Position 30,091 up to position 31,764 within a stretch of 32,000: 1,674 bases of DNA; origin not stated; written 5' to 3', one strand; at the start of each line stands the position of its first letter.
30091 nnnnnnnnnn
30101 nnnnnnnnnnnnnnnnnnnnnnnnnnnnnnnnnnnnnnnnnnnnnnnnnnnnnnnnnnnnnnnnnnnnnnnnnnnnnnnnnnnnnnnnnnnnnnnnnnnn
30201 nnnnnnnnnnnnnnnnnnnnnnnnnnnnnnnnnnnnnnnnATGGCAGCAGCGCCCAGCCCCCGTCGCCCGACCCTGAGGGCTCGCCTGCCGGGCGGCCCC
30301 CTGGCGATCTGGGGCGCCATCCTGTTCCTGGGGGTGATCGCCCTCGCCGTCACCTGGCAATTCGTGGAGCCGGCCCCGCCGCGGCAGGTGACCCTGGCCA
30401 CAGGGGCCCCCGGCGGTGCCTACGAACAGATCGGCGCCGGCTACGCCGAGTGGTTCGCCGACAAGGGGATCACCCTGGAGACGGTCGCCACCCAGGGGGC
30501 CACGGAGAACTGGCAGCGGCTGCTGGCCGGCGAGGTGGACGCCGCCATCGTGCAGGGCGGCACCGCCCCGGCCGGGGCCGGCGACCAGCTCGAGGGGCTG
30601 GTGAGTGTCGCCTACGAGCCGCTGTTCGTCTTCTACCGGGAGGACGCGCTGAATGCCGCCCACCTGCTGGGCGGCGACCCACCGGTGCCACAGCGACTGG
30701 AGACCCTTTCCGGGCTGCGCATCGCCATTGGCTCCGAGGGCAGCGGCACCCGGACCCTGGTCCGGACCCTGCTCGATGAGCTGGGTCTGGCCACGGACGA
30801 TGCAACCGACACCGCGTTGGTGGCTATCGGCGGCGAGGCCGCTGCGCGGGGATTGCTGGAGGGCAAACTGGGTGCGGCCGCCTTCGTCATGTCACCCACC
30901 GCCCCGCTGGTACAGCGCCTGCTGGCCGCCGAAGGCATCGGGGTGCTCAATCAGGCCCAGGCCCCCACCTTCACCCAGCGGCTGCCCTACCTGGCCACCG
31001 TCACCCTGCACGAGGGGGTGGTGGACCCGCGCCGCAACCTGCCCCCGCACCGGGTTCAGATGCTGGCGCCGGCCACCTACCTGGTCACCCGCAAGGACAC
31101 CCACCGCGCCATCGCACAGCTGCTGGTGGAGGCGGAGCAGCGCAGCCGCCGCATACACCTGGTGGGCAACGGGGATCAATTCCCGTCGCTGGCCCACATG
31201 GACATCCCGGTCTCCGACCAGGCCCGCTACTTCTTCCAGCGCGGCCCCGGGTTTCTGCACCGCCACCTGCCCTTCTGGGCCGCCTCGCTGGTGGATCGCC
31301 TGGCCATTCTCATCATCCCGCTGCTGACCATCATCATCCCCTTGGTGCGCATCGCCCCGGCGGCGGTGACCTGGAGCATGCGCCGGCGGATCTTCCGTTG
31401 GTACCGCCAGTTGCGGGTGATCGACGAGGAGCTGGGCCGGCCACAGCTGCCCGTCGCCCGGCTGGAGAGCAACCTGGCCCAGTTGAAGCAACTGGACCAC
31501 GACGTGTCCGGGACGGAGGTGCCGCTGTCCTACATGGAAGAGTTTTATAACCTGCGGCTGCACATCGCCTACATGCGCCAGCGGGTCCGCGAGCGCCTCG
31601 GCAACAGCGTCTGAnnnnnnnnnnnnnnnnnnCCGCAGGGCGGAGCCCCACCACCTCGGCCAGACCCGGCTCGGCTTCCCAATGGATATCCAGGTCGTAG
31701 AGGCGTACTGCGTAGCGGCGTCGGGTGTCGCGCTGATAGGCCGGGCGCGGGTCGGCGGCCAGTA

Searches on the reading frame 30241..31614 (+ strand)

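Call 7: search_protein_families(library=pfam, proteins=[window:30241-31614:+])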
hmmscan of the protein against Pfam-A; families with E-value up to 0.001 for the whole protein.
window:30241-31614:+ (457 aa): 2 families
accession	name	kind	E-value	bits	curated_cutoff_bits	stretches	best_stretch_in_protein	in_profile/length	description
PF13379.11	NMT1_2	-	6.7e-37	128.1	24.7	1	44-295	2-251/252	NMT1-like family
PF16868.10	NMT1_3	-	4.1e-17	63.2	27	1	52-296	1-244/289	NMT1-like family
